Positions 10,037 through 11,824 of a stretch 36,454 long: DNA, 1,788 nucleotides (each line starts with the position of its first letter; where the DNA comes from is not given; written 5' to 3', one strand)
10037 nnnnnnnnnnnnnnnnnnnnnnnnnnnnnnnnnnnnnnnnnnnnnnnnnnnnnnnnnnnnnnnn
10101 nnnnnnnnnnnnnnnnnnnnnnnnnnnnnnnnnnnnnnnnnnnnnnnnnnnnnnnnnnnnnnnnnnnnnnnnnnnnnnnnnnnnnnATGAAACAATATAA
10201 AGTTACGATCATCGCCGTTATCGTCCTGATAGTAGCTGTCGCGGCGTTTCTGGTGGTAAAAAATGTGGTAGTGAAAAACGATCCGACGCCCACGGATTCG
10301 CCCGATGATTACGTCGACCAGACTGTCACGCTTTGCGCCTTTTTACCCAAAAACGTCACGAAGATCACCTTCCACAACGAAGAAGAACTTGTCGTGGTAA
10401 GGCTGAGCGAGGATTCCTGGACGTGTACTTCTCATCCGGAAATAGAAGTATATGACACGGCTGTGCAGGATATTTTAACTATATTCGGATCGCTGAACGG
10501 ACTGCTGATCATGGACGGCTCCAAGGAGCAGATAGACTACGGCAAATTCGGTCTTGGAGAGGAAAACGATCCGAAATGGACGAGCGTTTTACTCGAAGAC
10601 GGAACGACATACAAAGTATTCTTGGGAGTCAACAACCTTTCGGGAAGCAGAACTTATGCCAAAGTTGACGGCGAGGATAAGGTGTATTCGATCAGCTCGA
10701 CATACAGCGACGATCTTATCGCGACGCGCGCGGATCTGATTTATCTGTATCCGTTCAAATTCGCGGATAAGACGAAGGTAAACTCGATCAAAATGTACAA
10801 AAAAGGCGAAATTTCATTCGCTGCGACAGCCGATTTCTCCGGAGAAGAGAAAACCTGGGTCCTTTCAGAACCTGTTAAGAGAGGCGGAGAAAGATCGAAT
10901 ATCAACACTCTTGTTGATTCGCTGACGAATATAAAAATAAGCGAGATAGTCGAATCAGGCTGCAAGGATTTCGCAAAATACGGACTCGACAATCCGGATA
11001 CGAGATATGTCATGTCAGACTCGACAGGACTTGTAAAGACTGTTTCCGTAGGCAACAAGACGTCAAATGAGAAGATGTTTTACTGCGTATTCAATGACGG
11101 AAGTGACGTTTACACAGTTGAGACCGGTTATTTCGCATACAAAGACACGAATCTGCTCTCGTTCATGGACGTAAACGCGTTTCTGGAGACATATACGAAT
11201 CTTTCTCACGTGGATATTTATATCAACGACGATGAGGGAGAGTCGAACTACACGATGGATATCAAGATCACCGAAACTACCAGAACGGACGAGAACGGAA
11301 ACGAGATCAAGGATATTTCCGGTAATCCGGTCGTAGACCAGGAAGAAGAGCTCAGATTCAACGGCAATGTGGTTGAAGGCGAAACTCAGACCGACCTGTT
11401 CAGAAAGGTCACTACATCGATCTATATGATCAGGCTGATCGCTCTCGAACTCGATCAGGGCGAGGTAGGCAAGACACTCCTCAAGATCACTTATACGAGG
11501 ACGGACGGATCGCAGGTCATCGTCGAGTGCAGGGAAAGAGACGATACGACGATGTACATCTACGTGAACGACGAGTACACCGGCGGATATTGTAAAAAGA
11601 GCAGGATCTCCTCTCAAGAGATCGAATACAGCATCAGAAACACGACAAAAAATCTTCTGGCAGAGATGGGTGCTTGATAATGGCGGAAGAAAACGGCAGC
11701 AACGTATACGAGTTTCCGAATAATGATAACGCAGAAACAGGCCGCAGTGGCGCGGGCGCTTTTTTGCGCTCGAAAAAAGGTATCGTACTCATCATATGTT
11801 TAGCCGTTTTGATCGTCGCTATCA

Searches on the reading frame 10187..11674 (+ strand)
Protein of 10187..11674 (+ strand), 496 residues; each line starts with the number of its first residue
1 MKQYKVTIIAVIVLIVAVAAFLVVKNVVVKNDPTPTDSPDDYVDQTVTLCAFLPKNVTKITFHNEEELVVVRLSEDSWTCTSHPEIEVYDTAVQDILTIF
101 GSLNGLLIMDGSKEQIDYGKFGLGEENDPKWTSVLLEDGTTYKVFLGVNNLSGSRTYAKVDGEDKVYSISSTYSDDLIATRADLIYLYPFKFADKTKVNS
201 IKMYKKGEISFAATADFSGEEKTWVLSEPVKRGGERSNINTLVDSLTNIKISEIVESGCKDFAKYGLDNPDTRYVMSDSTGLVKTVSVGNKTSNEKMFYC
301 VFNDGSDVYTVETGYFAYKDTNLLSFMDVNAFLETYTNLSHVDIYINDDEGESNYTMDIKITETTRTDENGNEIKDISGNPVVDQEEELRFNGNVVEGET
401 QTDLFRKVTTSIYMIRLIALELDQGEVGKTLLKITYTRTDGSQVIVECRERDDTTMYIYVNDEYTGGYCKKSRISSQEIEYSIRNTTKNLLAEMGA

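Call 22: search_protein_families(library=pfam, proteins=[window:10187-11674:+], max_evalue=0.00001)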
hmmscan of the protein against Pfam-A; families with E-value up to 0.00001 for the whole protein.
window:10187-11674:+ (496 aa): 1 family
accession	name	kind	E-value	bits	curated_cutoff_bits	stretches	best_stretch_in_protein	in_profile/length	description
PF14238.11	DUF4340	-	4e-40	138.4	25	2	78-270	1-183/183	Domain of unknown function (DUF4340)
